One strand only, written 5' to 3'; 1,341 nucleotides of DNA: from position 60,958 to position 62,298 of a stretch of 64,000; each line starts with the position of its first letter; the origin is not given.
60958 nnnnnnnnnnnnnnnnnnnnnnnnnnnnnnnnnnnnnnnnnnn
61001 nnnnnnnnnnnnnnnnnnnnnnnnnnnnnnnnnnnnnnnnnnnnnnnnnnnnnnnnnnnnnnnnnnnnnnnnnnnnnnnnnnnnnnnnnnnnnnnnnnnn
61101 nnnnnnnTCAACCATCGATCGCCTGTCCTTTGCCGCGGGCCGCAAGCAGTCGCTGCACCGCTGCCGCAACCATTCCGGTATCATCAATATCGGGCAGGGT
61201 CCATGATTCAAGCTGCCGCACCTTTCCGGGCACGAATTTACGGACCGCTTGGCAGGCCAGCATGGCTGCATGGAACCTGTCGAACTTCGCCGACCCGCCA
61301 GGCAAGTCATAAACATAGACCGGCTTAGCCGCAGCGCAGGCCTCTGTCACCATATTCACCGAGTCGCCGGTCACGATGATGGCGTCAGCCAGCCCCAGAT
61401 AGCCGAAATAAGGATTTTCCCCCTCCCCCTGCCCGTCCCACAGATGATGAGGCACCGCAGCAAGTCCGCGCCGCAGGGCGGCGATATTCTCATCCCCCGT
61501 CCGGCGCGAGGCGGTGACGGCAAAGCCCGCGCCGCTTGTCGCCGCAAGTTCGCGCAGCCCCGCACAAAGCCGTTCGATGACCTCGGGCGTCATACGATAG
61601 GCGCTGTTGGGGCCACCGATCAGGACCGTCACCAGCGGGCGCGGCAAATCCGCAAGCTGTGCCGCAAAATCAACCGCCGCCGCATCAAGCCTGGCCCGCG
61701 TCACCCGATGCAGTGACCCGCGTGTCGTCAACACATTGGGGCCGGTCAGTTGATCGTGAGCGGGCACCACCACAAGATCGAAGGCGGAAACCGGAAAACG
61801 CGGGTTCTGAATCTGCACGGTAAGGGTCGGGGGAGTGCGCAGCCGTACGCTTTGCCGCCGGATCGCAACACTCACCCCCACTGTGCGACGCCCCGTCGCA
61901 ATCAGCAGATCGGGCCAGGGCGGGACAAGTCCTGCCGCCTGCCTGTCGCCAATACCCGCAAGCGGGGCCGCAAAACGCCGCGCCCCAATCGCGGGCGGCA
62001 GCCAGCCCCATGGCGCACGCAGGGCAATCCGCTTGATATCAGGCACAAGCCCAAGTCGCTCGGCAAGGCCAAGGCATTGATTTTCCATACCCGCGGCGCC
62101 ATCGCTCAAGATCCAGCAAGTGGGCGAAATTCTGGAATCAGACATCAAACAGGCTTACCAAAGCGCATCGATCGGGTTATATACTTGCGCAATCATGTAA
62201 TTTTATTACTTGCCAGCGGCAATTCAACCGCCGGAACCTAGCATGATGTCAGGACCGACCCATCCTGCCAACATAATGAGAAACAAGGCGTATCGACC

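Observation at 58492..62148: Translationally coupled operon: ELM1/GtrOC1-like GT-B protein, small 2OG-Fe(II) dioxygenase and an unassignable 658-aa protein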

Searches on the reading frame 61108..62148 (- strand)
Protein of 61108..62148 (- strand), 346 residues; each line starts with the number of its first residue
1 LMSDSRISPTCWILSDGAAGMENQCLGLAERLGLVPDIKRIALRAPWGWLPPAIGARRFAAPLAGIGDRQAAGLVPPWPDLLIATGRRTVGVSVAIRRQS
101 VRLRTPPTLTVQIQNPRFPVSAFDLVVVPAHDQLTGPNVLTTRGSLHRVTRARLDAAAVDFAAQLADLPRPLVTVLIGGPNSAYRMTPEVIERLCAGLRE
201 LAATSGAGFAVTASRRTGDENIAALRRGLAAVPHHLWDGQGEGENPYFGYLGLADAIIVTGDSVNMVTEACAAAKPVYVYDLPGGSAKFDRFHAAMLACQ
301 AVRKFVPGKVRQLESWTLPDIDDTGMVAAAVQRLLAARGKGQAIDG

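Call 3: search_protein_families(library=pfam, proteins=[window:61108-62148:-], max_evalue=0.1)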
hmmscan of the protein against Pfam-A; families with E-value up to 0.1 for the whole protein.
window:61108-62148:- (346 aa): 1 family
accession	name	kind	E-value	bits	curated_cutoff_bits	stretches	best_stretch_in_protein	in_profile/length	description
PF06258.17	Mito_fiss_Elm1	-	1e-100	337.2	27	1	19-333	1-302/304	Mitochondrial fission ELM1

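Call 4: search_protein_families(library=ncbifam, proteins=[window:61108-62148:-], max_evalue=0.1)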
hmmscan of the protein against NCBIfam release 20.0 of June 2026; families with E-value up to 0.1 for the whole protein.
window:61108-62148:- (346 aa): 0 families

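Call 10: search_solved_structures(query=window:61108-62148:-, max_evalue=1)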
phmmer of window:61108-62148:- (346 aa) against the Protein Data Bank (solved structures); distinct sequences matched with E-value up to 1: 2.
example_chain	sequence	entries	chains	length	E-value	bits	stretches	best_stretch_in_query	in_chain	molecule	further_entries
1ddl_A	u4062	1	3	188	0.0042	19.6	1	43-173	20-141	DESMODIUM YELLOW MOTTLE VIRUS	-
2xec_A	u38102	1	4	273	0.14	14.6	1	160-224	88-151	PUTATIVE MALEATE ISOMERASE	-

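Call 83: find_homologous_proteins(query=window:61108-62145:-)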
Query window:61108-62145:- (345 aa): 2534 proteins with E <= 0.001 among 8000 candidates; the best 120 are listed.
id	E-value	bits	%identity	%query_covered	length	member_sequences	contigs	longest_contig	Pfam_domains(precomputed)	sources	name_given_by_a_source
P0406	5.0e-224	761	99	100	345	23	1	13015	PF06258.18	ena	-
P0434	4.5e-197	672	88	100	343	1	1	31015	PF06258.18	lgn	-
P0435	8.5e-186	635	84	100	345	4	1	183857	PF06258.18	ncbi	-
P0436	4.4e-136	472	67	96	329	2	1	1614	PF06258.18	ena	-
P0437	5.7e-135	468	66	97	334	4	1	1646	PF06258.18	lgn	-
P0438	1.5e-134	467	66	97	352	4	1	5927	PF06258.18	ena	-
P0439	3.1e-134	466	66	97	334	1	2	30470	PF06258.18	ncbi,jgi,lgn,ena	-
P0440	2.4e-133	463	66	96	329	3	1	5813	PF06258.18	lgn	-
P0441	2.6e-133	463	67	96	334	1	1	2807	PF06258.18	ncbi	-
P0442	3.3e-133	462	67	96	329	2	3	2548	PF06258.18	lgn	-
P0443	5.6e-133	461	65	97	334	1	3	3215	PF06258.18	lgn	-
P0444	5.7e-133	461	66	98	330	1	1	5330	PF06258.18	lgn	-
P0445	2.3e-132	459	68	96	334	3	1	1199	PF06258.18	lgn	-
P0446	5.0e-132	458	66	98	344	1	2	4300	PF06258.18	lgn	-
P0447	2.0e-130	453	66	95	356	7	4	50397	PF06258.18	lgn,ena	-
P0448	2.5e-130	453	65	97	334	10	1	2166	PF06258.18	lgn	-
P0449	6.8e-130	451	67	93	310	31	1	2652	PF06258.18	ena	-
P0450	8.0e-130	451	68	93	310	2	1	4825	PF06258.18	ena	-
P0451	8.5e-129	448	67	93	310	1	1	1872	PF06258.18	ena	-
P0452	2.4e-128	446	69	91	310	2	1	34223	PF06258.18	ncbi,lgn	ncbi:MAG: mitochondrial fission ELM1 family protein [Alphaproteobacteria bacterium]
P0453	2.8e-127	443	65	97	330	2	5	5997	PF06258.18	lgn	-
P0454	6.8e-127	441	65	96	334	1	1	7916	PF06258.18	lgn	-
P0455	2.3e-126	440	64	97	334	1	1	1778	PF06258.18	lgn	-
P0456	6.6e-126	438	63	96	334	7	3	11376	PF06258.18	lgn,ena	-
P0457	8.0e-124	431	62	97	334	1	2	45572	PF06258.18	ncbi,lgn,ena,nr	ncbi:MAG: hypothetical protein EXR08_03800 [Alphaproteobacteria bacterium]|nr:hypothetical protein [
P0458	2.4e-123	430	63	96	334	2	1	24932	PF06258.18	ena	-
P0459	8.8e-123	428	62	96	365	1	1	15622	PF06258.18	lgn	-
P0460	1.0e-122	428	61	97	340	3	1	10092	PF06258.18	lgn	-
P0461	6.6e-115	402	63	92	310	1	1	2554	PF06258.18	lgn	-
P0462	6.3e-104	366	57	94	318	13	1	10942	PF06258.18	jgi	-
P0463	1.9e-99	351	55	93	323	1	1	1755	PF06258.18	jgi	-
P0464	3.2e-99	351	54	93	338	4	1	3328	PF06258.18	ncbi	-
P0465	5.3e-99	350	52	97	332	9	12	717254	PF06258.18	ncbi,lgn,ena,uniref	ncbi:mitochondrial fission ELM1 family protein [Sneathiella sp.]|uniref:mitochondrial fission ELM1 f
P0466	8.8e-99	349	56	95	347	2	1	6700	PF06258.18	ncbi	-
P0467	1.1e-98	349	55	95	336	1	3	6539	PF06258.18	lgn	-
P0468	1.2e-98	349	55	99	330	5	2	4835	PF06258.18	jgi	-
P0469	2.0e-98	348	53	97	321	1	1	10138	PF06258.18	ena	-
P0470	2.2e-98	348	57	97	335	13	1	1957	PF06258.18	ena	-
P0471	4.1e-98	347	53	96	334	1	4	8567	PF06258.18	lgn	-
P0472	4.3e-98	347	54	92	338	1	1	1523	PF06258.18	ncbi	-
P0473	5.2e-98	347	54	97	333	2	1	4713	PF06258.18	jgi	jgi:mitochondrial fission protein ELM1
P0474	6.5e-98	346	53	97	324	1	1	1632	PF06258.18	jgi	jgi:mitochondrial fission protein ELM1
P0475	9.3e-98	346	56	94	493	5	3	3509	PF06258.18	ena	-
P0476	1.1e-97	345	53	97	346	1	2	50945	PF06258.18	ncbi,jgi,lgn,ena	jgi:hypothetical protein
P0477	1.2e-97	345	54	97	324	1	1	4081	PF06258.18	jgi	jgi:mitochondrial fission protein ELM1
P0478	1.5e-97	345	55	96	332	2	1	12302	PF06258.18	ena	-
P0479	1.8e-97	345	55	95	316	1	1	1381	PF06258.18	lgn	-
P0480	2.4e-97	344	55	96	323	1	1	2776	PF06258.18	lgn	-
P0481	2.9e-97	344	53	97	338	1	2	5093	PF06258.18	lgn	-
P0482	3.8e-97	344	57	91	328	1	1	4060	PF06258.18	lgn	-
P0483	4.1e-97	344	54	96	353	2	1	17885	PF06258.18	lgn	-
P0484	7.0e-97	343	54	96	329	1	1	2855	PF06258.18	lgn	-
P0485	7.0e-97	343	54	98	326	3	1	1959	PF06258.18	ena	-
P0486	1.1e-96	342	58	85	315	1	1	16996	PF06258.18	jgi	jgi:hypothetical protein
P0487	1.1e-96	342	56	95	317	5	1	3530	PF06258.18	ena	-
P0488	1.2e-96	342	53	95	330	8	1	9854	PF06258.18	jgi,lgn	jgi:hypothetical protein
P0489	1.3e-96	342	54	96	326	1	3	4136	PF06258.18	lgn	-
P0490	1.5e-96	342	55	94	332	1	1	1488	PF06258.18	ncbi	-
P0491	2.3e-96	341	56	95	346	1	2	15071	PF06258.18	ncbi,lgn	-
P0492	2.8e-96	341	54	97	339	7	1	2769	PF06258.18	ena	-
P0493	3.0e-96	341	57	92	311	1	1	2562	PF06258.18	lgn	-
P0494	4.0e-96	340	54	96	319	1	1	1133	PF06258.18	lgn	-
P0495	4.8e-96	340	52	94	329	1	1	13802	PF06258.18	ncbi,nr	ncbi:MAG: mitochondrial fission ELM1 family protein [Alphaproteobacteria bacterium]|nr:mitochondrial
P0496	5.0e-96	340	53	94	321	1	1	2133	PF06258.18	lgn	-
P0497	5.6e-96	340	56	95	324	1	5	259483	PF06258.18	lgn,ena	-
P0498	6.0e-96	340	53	94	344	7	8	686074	PF06258.18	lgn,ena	-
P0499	6.6e-96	340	55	91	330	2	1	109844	PF06258.18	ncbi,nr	ncbi:MAG: mitochondrial fission ELM1 family protein [Pseudomonadota bacterium]|nr:mitochondrial fiss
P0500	7.5e-96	339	56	92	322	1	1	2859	PF06258.18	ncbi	-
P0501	1.0e-95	339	54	95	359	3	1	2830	PF06258.18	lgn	-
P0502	1.3e-95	339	53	97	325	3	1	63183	PF06258.18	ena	-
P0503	1.5e-95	338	55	96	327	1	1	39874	PF06258.18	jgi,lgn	-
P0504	1.7e-95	338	51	94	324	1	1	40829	PF06258.18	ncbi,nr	ncbi:MAG: mitochondrial fission ELM1 family protein [Alphaproteobacteria bacterium]|nr:mitochondrial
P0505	2.0e-95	338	56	94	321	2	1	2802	PF06258.18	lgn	-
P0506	2.0e-95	338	53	95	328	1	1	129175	PF06258.18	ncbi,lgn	ncbi:MAG: mitochondrial fission ELM1 family protein [Bdellovibrionales bacterium]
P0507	2.4e-95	338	56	92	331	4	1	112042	PF06258.18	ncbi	ncbi:MAG: mitochondrial fission ELM1 family protein [Rhodospirillales bacterium]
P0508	2.7e-95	338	55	94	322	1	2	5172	PF06258.18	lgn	-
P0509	2.8e-95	338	54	95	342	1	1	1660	PF06258.18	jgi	jgi:hypothetical protein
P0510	3.0e-95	337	53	95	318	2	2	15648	PF06258.18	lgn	-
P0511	3.1e-95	337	53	93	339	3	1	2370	PF06258.18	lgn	-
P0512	3.5e-95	337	53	100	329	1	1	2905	PF06258.18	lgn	-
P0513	3.9e-95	337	50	96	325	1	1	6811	PF06258.18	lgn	-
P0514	4.2e-95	337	53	94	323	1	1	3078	PF06258.18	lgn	-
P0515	4.4e-95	337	56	94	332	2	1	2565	PF06258.18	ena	-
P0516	4.8e-95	337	53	96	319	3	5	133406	PF06258.18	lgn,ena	-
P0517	5.0e-95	337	54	95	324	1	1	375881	PF06258.18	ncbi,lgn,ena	-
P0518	5.5e-95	337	56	92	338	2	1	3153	PF06258.18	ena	-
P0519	6.6e-95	336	51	97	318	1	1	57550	PF06258.18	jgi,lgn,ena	-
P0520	6.7e-95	336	53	94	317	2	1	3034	PF06258.18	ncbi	-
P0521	6.8e-95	336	54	98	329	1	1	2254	PF06258.18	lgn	-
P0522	7.6e-95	336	54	95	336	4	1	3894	PF06258.18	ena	-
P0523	7.8e-95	336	51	94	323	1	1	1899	PF06258.18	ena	-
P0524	8.4e-95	336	54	97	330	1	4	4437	PF06258.18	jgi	jgi:uncharacterized protein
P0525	8.4e-95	336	50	98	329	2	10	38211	PF06258.18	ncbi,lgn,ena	-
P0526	8.5e-95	336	54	94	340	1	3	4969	PF06258.18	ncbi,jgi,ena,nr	ncbi:MAG TPA: mitochondrial fission ELM1 family protein [Kiloniellaceae bacterium]|nr:mitochondrial 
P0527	9.1e-95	336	55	95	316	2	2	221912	PF06258.18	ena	-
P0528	9.4e-95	336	54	97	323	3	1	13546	PF06258.18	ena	-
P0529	1.2e-94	335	56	94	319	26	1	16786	PF06258.18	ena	-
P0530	1.3e-94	335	51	95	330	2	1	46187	PF06258.18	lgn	-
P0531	1.3e-94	335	53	91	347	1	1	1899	PF06258.18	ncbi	-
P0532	1.5e-94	335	54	94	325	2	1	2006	PF06258.18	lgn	-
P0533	1.5e-94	335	54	93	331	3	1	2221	PF06258.18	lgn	-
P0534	1.7e-94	335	49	95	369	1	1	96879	PF06258.18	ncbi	-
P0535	2.1e-94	335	57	94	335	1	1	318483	PF06258.18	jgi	-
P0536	2.3e-94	335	56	90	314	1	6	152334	PF06258.18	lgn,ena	-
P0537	2.4e-94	334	55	94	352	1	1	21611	PF06258.18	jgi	jgi:mitochondrial fission protein ELM1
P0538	3.1e-94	334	54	95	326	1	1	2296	PF06258.18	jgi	-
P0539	3.2e-94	334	53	97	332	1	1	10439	PF06258.18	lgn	-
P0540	3.3e-94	334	57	86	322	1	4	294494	PF06258.18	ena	-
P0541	3.5e-94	334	56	96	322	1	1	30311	PF06258.18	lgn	-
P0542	4.3e-94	334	54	95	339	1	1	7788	PF06258.18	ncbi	-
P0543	4.4e-94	334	54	93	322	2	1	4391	PF06258.18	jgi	jgi:mitochondrial fission protein ELM1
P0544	4.5e-94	334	55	96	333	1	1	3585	PF06258.18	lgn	-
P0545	4.8e-94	333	52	96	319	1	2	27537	PF06258.18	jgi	-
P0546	4.8e-94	333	54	94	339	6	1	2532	PF06258.18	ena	-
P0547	5.0e-94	333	53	94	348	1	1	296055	PF06258.18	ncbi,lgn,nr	ncbi:MAG: hypothetical protein GC131_04110 [Alphaproteobacteria bacterium]|nr:hypothetical protein [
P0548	5.6e-94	333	53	96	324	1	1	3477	PF06258.18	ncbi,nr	ncbi:MAG TPA: mitochondrial fission ELM1 family protein [Alphaproteobacteria bacterium]|nr:mitochond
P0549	6.7e-94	333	53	96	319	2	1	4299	PF06258.18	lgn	-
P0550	6.8e-94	333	53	97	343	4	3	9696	PF06258.18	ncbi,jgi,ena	-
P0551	7.0e-94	333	55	93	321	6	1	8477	PF06258.18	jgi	jgi:mitochondrial fission protein ELM1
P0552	7.1e-94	333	53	95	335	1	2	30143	PF06258.18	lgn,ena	-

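Call 84: find_encoding_contigs(protein=P0465, flank=5000, max_places=1)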
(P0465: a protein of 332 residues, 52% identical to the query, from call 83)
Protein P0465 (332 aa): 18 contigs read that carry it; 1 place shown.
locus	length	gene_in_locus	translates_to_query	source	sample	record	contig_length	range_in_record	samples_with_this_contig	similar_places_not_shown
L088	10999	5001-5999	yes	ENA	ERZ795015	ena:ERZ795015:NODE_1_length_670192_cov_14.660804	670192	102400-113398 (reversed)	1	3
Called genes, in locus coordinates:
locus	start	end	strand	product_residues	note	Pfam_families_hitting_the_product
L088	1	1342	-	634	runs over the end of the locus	PF16177:ACAS_N, PF00501:AMP-binding, PF13193:AMP-binding_C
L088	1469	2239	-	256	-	PF06242:TrcR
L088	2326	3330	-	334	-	PF08240:ADH_N, PF00107:ADH_zinc_N, PF13602:ADH_zinc_N_2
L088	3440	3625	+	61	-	PF06698:DUF1192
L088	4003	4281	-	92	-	-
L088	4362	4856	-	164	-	PF13404:HTH_AsnC-type, PF13412:HTH_24, PF01037:AsnC_trans_reg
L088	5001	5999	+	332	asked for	PF06258:Mito_fiss_Elm1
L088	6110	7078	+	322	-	PF00890:FAD_binding_2 (faint), PF01134:GIDA (faint), PF01266:DAO (faint), PF07992:Pyr_redox_2, PF12831:FAD_oxidored (faint), PF13738:Pyr_redox_3, PF00070:Pyr_redox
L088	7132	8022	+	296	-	PF00126:HTH_1, PF03466:LysR_substrate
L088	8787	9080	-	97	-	PF22277:EncFtn-like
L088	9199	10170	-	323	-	PF00174:Oxidored_molyb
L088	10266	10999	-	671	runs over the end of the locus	PF00009:GTP_EFTU, PF01926:MMR_HSR1 (weak), PF14492:EFG_III, PF03764:EFG_IV, PF00679:EFG_C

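Call 85: find_encoding_contigs(protein=P0506, flank=5000, max_places=1)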
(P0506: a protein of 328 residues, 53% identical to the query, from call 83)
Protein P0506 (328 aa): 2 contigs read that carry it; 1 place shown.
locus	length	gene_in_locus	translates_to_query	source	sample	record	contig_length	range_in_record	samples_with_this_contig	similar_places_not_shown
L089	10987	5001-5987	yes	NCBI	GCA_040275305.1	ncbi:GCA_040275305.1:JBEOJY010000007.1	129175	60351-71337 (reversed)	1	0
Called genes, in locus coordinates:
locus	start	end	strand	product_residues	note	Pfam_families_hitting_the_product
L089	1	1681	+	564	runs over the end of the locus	PF13755:Sensor_TM1, PF13756:Stimulus_sens_1, PF00512:HisKA, PF02518:HATPase_c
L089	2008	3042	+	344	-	PF02618:YceG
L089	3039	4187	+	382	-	PF01979:Amidohydro_1, PF07969:Amidohydro_3 (weak)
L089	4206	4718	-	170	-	PF12840:HTH_20 (weak), PF13404:HTH_AsnC-type, PF13412:HTH_24, PF01037:AsnC_trans_reg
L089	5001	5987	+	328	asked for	PF06258:Mito_fiss_Elm1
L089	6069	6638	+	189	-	PF04011:LemA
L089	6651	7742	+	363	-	PF01435:Peptidase_M48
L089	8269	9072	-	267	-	PF03372:Exo_endo_phos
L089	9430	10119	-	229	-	PF03548:LolA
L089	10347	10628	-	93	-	-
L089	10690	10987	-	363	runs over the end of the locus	PF03739:LptF_LptG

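Call 86: find_encoding_contigs(protein=P0547, flank=5000, max_places=1)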
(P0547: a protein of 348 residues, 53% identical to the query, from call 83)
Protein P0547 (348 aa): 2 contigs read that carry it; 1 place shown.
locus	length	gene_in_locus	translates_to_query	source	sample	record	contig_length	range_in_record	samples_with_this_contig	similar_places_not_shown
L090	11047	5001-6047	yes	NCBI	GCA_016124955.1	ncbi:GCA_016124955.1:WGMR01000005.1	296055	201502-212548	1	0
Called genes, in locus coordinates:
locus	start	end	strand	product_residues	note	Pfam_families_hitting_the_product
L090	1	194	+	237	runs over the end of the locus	PF07542:ATP12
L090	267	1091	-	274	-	PF04333:MlaA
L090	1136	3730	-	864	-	PF03176:MMPL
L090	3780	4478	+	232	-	PF14378:PAP2_3 (weak), PF01569:PAP2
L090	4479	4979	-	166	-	PF13404:HTH_AsnC-type, PF13412:HTH_24, PF01047:MarR (weak), PF01037:AsnC_trans_reg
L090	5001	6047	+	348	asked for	PF06258:Mito_fiss_Elm1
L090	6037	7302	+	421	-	PF13660:DUF4147, PF05161:MOFRL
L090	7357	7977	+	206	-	PF13640:2OG-FeII_Oxy_3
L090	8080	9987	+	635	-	-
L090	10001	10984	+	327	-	PF00890:FAD_binding_2 (faint), PF01266:DAO (faint), PF01946:Thi4 (faint), PF03486:HI0933_like (faint), PF07992:Pyr_redox_2, PF12831:FAD_oxidored (faint), PF13738:Pyr_redox_3, PF00070:Pyr_redox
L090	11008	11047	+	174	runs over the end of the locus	PF03703:bPH_2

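Call 88: search_protein_families(library=padloc, proteins=[window:61108-62145:-], max_evalue=0.01)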
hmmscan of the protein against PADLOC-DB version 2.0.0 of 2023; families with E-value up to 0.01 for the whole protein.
window:61108-62145:- (345 aa): 0 families
